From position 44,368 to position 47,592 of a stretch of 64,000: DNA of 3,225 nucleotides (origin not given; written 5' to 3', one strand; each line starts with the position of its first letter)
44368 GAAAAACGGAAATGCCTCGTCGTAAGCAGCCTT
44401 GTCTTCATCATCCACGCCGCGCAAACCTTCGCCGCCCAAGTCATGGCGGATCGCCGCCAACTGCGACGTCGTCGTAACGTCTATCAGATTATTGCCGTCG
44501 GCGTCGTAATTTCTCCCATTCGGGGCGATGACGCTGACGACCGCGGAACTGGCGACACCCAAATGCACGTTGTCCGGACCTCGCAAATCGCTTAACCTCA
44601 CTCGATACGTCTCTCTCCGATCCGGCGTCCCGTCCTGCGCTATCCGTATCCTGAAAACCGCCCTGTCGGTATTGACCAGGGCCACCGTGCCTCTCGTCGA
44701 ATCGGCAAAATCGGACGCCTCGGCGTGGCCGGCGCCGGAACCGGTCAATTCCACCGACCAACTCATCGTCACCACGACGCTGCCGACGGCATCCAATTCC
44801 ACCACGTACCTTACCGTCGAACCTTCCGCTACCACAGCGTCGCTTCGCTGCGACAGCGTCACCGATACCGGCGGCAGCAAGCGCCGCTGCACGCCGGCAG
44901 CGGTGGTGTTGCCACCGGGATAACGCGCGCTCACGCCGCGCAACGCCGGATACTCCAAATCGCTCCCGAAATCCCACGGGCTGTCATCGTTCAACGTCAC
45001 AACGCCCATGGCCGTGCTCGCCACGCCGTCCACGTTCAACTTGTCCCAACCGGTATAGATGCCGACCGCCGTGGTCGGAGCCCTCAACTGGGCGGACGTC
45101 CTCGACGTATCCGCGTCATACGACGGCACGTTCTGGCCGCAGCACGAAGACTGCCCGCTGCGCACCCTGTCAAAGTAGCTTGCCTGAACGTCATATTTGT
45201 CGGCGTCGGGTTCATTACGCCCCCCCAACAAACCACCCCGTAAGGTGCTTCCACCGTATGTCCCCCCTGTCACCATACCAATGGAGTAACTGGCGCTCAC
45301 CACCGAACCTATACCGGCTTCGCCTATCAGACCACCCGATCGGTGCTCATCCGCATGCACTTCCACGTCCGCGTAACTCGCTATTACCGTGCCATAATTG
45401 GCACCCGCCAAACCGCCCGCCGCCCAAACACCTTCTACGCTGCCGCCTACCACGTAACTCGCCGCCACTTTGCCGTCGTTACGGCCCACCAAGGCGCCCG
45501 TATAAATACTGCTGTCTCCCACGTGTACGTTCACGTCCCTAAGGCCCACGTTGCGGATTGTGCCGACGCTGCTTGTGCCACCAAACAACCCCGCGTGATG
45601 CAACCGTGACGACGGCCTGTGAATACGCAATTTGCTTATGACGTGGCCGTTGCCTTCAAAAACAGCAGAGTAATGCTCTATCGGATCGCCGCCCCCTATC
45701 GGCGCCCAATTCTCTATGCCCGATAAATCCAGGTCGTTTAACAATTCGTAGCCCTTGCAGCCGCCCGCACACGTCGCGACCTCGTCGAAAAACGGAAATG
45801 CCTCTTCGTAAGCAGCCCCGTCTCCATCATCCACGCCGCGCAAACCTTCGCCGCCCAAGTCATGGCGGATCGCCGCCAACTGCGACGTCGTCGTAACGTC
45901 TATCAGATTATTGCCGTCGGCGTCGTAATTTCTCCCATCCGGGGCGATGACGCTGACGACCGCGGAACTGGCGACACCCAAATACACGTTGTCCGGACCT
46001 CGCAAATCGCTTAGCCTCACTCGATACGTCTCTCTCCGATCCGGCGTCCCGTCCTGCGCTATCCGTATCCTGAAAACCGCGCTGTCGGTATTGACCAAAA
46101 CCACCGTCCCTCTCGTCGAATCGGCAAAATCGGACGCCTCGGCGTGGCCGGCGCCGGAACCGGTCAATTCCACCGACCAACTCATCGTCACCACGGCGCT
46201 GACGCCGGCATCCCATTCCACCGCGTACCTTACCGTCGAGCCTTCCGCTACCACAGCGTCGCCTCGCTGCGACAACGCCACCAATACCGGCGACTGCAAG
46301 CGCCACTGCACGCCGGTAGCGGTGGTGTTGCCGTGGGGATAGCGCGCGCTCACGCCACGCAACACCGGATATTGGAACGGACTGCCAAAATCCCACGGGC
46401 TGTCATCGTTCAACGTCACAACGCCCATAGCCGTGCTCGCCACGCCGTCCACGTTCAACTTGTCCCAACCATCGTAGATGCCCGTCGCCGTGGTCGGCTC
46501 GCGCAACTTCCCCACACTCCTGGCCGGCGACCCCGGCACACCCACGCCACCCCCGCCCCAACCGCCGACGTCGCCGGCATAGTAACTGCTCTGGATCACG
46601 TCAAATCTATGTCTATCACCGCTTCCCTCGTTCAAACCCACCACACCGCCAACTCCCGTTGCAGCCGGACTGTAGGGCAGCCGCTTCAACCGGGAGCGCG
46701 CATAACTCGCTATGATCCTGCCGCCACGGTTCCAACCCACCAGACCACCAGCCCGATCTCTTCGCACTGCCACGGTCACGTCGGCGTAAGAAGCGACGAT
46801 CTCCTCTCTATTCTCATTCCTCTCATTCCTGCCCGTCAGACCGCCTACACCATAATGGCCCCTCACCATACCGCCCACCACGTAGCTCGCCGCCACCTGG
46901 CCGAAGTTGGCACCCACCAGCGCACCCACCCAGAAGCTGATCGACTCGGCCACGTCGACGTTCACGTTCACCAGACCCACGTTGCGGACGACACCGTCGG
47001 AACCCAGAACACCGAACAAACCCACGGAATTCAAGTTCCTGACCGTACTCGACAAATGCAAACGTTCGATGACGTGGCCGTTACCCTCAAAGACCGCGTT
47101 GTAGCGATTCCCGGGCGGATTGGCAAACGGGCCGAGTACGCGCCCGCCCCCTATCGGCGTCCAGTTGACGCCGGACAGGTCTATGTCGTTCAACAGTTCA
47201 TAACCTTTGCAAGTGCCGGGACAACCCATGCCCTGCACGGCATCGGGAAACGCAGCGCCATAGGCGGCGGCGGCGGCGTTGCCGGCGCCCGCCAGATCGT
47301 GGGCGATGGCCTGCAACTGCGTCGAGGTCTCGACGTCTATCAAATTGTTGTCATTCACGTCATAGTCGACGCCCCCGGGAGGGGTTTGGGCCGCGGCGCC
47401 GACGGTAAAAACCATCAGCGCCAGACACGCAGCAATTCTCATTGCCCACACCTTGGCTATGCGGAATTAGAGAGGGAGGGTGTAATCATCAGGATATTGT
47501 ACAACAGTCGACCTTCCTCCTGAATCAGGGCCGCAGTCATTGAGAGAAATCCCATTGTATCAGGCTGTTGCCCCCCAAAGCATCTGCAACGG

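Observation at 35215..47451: A 4078-aa secreted modular giant protein whose gene contains a near-perfect 5.3-kb tandem duplication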

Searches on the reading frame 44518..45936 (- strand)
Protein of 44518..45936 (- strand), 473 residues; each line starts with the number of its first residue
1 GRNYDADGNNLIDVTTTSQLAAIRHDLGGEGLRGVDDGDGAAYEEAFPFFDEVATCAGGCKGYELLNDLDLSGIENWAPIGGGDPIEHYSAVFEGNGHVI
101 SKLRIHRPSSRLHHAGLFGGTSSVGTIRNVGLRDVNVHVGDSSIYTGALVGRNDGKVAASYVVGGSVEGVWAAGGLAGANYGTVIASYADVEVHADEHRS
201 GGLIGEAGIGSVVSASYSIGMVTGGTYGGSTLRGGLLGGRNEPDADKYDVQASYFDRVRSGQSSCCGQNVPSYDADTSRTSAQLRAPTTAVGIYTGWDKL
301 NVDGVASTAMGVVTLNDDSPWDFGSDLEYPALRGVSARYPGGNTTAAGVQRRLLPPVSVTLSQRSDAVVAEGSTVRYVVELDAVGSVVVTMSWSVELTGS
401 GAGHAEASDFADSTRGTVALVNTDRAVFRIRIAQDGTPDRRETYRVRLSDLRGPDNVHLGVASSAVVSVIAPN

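Call 12: search_protein_families(library=pfam, proteins=[window:44518-45936:-], max_evalue=10)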
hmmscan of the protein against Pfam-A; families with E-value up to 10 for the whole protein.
seq(473 aa): 1 family
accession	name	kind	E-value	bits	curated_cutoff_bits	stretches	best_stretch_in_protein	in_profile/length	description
PF07581.17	Glug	-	4.5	8.3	20.5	3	170-192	2-26/28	The GLUG motif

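Call 21: find_homologous_proteins(query=window:44518-45936:-, max_evalue=0.00001)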
Query seq(473 aa) (473 aa): 84 proteins with E <= 0.00001 among 8000 candidates.
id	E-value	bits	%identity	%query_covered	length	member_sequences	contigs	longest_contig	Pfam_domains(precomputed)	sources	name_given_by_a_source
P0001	6.5e-113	396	58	41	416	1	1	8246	-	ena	-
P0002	3.8e-103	364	60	38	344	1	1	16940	-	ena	-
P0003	3.4e-95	338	66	50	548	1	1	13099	-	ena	-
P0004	1.1e-86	310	50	81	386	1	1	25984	-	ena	-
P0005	1.8e-83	299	62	33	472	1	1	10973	-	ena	-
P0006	5.5e-83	298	63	34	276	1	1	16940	-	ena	-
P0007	1.3e-79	286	62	34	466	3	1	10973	-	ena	-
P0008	1.2e-58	217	37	95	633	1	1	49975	PF07581.18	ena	-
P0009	2.6e-53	200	48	61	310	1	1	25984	-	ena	-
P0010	1.3e-50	191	57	38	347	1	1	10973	-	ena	-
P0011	1.2e-43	168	35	68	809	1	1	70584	PF07581.18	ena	-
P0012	1.1e-33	135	43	43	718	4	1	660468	PF07581.18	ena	-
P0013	3.7e-32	130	36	47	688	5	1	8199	PF07581.18,PF05345.19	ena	-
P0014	1.3e-30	125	37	50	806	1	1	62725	PF07581.18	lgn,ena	-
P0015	8.7e-30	122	40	47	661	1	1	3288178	PF07581.18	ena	-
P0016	2.8e-29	121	40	47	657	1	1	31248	PF07581.18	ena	-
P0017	3.2e-29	120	36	47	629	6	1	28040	PF13540.13,PF07581.18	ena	-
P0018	6.5e-29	119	38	47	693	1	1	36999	PF07581.18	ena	-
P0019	8.8e-29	119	36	46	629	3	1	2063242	PF13540.13,PF07581.18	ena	-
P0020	1.4e-27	115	38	32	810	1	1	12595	PF18998.7,PF07581.18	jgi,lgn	jgi:hypothetical protein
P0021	1.8e-27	115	37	46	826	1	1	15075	PF07581.18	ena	-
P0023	6.5e-27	113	35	50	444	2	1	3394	PF07581.18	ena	-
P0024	9.7e-27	112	33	74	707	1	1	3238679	PF07581.18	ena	-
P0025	1.5e-24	105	33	92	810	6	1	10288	PF01108.24,PF22352.3,PF25059.2,PF25833.1,PF07581.18,PF00041.28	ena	-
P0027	3.6e-24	104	38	34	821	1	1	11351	PF07581.18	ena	-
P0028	4.9e-24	103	37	32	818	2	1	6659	PF07581.18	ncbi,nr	ncbi:MAG: hypothetical protein GX294_02790, partial [Candidatus Cloacimonetes bacterium]|nr:hypothet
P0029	1.3e-23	102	34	47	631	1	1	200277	PF13540.13,PF07581.18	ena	-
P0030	1.8e-23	101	36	50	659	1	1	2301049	PF12733.14,PF07581.18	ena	-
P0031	3.3e-23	101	32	44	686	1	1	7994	PF07581.18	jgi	jgi:hypothetical protein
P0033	1.1e-22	99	30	50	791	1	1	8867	PF07581.18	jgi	jgi:hypothetical protein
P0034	2.1e-22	98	34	55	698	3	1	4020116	PF07581.18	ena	-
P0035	2.1e-21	95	33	46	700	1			PF07581.18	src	-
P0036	2.2e-20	91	33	40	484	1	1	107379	PF07581.18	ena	-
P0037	6.1e-20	90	39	32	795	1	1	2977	PF07581.18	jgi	jgi:hypothetical protein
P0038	8.4e-20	89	28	57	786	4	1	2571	PF07581.18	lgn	-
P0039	3.0e-19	87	32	49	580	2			PF07581.18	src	-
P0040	1.3e-18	85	35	40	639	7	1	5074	PF07581.18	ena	-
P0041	3.6e-18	84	38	38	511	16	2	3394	PF07581.18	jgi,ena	-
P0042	1.0e-17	82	33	34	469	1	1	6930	PF07581.18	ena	-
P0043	1.1e-17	82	34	51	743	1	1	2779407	PF07581.18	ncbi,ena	-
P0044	1.9e-16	78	35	49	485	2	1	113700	PF07581.18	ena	-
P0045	2.5e-16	78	32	57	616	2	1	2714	PF00085.27,PF13098.14,PF07581.18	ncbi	ncbi:MAG: thioredoxin domain-containing protein, partial [Phycisphaerales bacterium]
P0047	5.1e-16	77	37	38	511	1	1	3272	PF07581.18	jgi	-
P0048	1.2e-15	76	34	34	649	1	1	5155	PF07581.18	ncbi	-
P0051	1.9e-14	72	28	84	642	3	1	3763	PF07581.18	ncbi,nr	ncbi:MAG: hypothetical protein OXI97_13030, partial [Acidimicrobiaceae bacterium]|nr:hypothetical pr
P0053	2.6e-13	68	32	39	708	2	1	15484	PF07581.18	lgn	-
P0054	3.1e-13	68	34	34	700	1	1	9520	PF07581.18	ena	-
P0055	6.7e-13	67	26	58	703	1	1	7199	PF19190.7,PF22076.3,PF07581.18,PF13620.13,PF22544.3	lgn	-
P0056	2.3e-12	65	34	27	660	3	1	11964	PF07581.18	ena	-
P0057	3.2e-12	64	35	38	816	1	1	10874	PF07581.18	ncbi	-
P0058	3.3e-12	64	35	34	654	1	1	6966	PF07581.18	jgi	jgi:cytochrome c553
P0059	1.5e-11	62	39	50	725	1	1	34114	PF07581.18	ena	-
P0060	1.7e-11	62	25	55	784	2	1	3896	PF07581.18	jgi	jgi:hypothetical protein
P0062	3.7e-11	61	43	34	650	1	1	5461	PF05342.20,PF07790.17,PF07581.18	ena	-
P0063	6.7e-11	60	32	40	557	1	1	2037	PF07581.18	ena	-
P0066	3.2e-10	58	33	50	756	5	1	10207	PF07581.18,PF00041.28,PF16656.12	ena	-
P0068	6.5e-10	57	38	45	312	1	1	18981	PF07581.18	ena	-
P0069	9.3e-10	56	33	41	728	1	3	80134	PF07581.18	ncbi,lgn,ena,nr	ncbi:MAG: hypothetical protein ISS79_05630 [Phycisphaerae bacterium]|nr:hypothetical protein [Phycis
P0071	1.5e-9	55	36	37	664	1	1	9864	PF05342.20,PF07581.18,PF00669.26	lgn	-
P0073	2.3e-9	55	30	45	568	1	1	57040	PF07581.18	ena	-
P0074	2.6e-9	55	27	57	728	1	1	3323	PF07581.18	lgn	-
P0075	5.6e-9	54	29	65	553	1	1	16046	PF07581.18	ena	-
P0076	8.2e-9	53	44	13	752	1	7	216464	PF07581.18,PF13860.13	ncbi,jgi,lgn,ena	jgi:hypothetical protein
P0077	4.3e-8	51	32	39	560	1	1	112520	PF07581.18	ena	-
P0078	7.2e-8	50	31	44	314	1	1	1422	PF07581.18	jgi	jgi:hypothetical protein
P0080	2.6e-7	48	35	40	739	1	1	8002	PF07581.18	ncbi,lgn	-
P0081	3.9e-7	47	30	32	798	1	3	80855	PF07581.18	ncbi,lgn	-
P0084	1.4e-6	46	31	47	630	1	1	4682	PF07581.18,PF00034.27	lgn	-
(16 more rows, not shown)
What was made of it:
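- Closest known: GLUG-motif beta-helix domains. Same: Most homologues carry PF07581 (call 21).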

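Call 22: find_encoding_contigs(protein=P0004, flank=10000, max_places=4)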
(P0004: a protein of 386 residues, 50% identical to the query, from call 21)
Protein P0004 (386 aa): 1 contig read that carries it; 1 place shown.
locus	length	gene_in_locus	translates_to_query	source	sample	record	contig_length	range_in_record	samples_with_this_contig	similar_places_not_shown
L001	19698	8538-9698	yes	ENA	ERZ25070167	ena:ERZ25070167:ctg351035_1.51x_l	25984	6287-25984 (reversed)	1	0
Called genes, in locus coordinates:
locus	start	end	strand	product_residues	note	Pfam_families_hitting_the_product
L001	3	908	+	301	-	?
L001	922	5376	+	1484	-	PF03160:Calx-beta (faint)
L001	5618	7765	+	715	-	-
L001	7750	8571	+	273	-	-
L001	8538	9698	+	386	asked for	-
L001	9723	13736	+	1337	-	-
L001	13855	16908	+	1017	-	-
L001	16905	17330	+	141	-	-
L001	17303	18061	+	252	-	-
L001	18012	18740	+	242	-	-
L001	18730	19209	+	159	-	-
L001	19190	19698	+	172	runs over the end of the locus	-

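Call 23: find_encoding_contigs(protein=P0002, flank=10000, max_places=4)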
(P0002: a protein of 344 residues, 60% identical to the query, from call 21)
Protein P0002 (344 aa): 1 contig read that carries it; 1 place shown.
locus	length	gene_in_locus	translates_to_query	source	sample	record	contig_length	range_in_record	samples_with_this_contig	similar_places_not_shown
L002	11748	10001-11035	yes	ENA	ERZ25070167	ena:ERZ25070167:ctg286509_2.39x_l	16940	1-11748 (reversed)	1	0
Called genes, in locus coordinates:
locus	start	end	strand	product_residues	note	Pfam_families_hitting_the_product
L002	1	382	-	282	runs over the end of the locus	PF05114:MbnB_TglH_ChrH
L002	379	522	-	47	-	-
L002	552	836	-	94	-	PF07681:DoxX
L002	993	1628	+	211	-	PF00691:OmpA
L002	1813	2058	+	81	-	-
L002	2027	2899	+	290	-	-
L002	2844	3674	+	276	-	-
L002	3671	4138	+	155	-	-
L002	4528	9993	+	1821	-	-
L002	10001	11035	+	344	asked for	-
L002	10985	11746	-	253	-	?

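Call 24: find_encoding_contigs(protein=P0005, flank=10000, max_places=4)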
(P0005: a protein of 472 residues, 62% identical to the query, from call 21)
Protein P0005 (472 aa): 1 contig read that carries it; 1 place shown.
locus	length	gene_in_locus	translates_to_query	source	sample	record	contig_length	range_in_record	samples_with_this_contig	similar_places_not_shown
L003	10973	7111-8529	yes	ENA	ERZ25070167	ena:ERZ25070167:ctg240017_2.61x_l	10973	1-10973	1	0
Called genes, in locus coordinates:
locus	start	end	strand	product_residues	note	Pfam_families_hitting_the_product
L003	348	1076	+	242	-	-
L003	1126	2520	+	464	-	-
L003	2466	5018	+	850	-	-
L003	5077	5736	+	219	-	-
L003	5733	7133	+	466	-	-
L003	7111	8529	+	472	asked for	-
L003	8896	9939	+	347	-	-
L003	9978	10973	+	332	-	?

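Call 35: search_solved_structures(query=A1, max_evalue=1)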
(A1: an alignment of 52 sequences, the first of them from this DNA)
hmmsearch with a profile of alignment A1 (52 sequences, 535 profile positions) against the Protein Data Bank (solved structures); distinct sequences matched with E-value up to 1: 6.
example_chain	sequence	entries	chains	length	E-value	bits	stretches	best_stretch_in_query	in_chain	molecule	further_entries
3n6z_A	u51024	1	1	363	1.9e-23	86.5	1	91-365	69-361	putative immunoglobulin A1 protease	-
7jgj_A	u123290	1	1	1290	1.1e-20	77.4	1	150-324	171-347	Immunoglobulin A1 protease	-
6xja_P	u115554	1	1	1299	1.1e-20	77.3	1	150-324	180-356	Immunoglobulin A1 protease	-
6xjb_A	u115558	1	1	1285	5.4e-20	75.1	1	150-323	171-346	Immunoglobulin A1 protease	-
7uvl_P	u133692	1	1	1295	9.5e-17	64.4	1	151-332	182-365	LPXTG-motif cell wall anchor domain protein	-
7uvk_A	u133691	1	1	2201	2.5e-16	63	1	151-330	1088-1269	IgA1 Protease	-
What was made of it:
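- On GLUG beta-helix (PF07581): The family profile hits 3n6z at E 1.9e-23 and 6xja/7jgj at E 1e-20 (call 35).
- On M26 IgA1 metalloprotease: PDB matches are confined to the beta-helix region of the proteases (chain residues about 171-365, call 35).
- Closest known: GLUG-motif beta-helix domains. Same: The module family profile matches both over about 175-290 residues (E 2e-23 and 1e-20, call 35).
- The family profile hits 3n6z at E 2e-23 and pneumococcal IgA1 protease at E 1e-20 (call 35). The closest solved relatives are annotated as IgA1 proteases (call 35).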

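Call 45: predict_structure(alignment_id=A1)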
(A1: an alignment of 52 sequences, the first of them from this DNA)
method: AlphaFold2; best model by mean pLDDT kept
length: 473 residues; sequences in the alignment: 52
mean_pLDDT: 78.2   pTM: 0.74
mean pLDDT of the five models: 78.2, 77.1, 75.2, 74.9, 74.0
residues with pLDDT >= 90: 252; 70-90: 62; 50-70: 68; < 50: 91
segments of 3 or more residues with pLDDT < 50: 336-351, 353-369, 379-389, 409-412, 435-473
pLDDT, mean of each block of 10 residues (from residue 1): 87 97 97 95 96 91 97 96 91 95 95 96 97 96 94 98 96 97 97 94 95 96 85 85 77 94 79 75 95 94 77 75 91 59 37 45 45 50 44 59 54 55 62 48 45 34 34 31
secondary structure, 60 per line:
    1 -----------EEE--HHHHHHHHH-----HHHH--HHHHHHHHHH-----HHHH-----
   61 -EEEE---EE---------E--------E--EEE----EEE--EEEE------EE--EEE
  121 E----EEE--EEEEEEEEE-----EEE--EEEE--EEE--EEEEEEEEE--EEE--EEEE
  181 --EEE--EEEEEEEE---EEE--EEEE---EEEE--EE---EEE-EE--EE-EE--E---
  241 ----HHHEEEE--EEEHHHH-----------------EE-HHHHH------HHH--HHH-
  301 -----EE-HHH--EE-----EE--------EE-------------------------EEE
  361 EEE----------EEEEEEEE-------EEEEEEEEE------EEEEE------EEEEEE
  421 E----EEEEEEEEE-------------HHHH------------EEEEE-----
elements in order: E12-14 H17-25 H31-34 H37-46 H52-55 E62-65 E92-94 E99-101 E104-107 E118-121 E126-128 E131-139 E145-147 E150-153 E156-158 E161-169 E172-174 E177-180 E183-185 E188-195 E199-201 E204-207 E211-214 E222-224 E248-251 E254-256 H257-260 H281-285 E358-363 E374-381 E389-397 E404-408 E415-421 E426-434 H448-451 E464-468
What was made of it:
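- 44518..45936 (-): Module B1 (aa 506-978): cap, beta-helix, Calx-beta-like spacer. AF2 model with pLDDT above 90 over residues 1-330 (call 45); profile to 3n6z at E 2e-23 (call 35)
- On GLUG beta-helix (PF07581): The AF2 model has pLDDT above 90 over residues 1-330 (call 45).
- Closest known: GLUG-motif beta-helix domains. Same: The AF2 model is a compact right-handed beta-helix (call 45).
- AF2 gives pLDDT above 90 for residues 1-330 of B1 (call 45). The Calx-like spacer inside module B1 was modelled with low confidence (call 45).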

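Call 51: fold_search(model_id=the predicted structure, library=pdb)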
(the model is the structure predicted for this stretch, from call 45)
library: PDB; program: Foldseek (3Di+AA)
matches with E <= 10: 1674; with E <= 0.001: 0
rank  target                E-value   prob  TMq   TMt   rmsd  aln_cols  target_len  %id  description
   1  6xja_P                3.4e-03  0.98  0.30  0.12  16.2       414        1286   14  Streptococcus Pneumoniae IgA1 Protease with IgA1 substrate (released 2021-01-20)
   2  2e9j_MODEL_1_A        3.5e-02  0.95  0.13  0.38   8.9       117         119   16  Solution structure of the 14th filamin domain from human Filamin-B (released 2007-07-31)
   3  3v8o_A                4.3e-02  0.95  0.11  0.23   7.2        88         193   19  Human Filamin C Ig - like Domains 4 and 5 (released 2013-07-17)
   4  2di9_MODEL_1_A        4.3e-02  0.82  0.11  0.31  12.7       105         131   16  Solution structure of the 9th filamin domain from human Filamin-B (released 2006-09-29)
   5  1g84_MODEL_1_A        5.9e-02  0.82  0.13  0.39   7.2       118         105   12  THE SOLUTION STRUCTURE OF THE C EPSILON2 DOMAIN FROM IGE (released 2001-05-16)
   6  7y9t_C                7.6e-02  0.93  0.13  0.39   5.7       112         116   14  Structure of the auxin exporter PIN1 in Arabidopsis thaliana in the apo state (released 2022-09-07)
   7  3v8o_B                8.1e-02  0.92  0.10  0.21   5.7        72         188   25  Human Filamin C Ig - like Domains 4 and 5 (released 2013-07-17)
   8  6vtt_L                9.4e-02  0.92  0.12  0.40   6.5        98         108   18  Cryo-EM Structure of CAP256-VRC26.25 Fab bound to HIV-1 Env trimer CAP256.wk34.c80 SOSIP.RnS2 (released 2020-04-08)
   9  2d7o_MODEL_1_A        9.4e-02  0.87  0.11  0.36  11.1        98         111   18  Solution structure of the 17th Filamin domain from human Filamin C (released 2006-05-24)
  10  4p3w_C                9.9e-02  0.90  0.10  0.23   6.0        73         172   14  Crystal structure of the human filamin A Ig-like domains 20-21 in complex with migfilin peptide (released 2015-08-12)
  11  2dmb_MODEL_1_A        1.0e-01  0.66  0.13  0.38  19.9       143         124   14  Solution structure of the 15th Filamin domain from human Filamin-B (released 2006-10-20)
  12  2aav_MODEL_1_A        1.2e-01  0.77  0.11  0.35   7.4        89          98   11  Solution NMR structure of Filamin A domain 17 (released 2006-05-02)
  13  4p3w_B                1.3e-01  0.89  0.10  0.23   5.5        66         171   15  Crystal structure of the human filamin A Ig-like domains 20-21 in complex with migfilin peptide (released 2015-08-12)
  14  2ds4_MODEL_1_A        1.4e-01  0.84  0.13  0.38   6.7       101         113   11  Solution structure of the filamin domain from human tripartite motif protein 45 (released 2006-12-21)
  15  4d8p_C                1.4e-01  0.47  0.13  0.27  15.5       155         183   13  Structural and functional studies of the trans-encoded HLA-DQ2.3 (DQA1*03:01/DQB1*02:01) molecule (released 2012-03-14)
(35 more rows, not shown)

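Call 95: search_protein_families(library=ncbifam, proteins=[window:44518-45936:-], max_evalue=0.1)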
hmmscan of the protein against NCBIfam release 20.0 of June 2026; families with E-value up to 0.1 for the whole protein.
window:44518-45936:- (473 aa): 0 families

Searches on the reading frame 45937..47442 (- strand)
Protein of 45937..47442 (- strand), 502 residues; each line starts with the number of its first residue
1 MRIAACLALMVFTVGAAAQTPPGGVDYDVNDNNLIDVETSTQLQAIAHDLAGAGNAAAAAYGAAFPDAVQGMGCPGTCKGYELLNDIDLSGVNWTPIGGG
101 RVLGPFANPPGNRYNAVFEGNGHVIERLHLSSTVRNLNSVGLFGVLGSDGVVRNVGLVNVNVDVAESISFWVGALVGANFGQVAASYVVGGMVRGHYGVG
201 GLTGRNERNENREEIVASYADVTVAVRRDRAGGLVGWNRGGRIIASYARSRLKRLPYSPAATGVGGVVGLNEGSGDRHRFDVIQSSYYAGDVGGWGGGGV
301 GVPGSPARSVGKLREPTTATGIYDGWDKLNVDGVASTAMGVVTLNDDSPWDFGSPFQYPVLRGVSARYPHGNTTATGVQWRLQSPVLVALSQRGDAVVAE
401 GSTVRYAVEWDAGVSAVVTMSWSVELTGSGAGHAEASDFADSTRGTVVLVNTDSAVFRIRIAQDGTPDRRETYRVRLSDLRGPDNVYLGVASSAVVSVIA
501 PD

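Call 12: search_protein_families(library=pfam, proteins=[window:45937-47388:-], max_evalue=10)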
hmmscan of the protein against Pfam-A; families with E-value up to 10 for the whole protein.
seq(484 aa): 1 family
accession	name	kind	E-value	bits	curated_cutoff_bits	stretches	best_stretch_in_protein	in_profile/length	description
PF07581.17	Glug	-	0.00026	21.6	20.5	3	213-230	5-23/28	The GLUG motif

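Call 94: find_related_loci(query=window:45937-47442:-, collection=metagenome_contigs, flank=10000)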
Query seq(502 aa) (502 aa) in metagenome_contigs; peptide patterns used: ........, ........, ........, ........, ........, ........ (x = any residue, [..] = any of these).
105 stretches matched a pattern; 2 encode a relative of the query (tblastn E <= 1e-3); 2 distinct loci.
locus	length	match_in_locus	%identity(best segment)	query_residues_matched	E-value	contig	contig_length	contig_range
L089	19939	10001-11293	32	13-364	8e-31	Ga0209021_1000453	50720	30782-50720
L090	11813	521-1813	32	13-364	7e-31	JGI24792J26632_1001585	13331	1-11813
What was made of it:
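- Tried and rejected: The JGI relatives of module A are only 32% identical (call 94).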

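Call 95: search_protein_families(library=ncbifam, proteins=[window:45937-47388:-], max_evalue=0.1)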
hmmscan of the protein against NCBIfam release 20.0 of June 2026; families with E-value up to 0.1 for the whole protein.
window:45937-47388:- (484 aa): 0 families
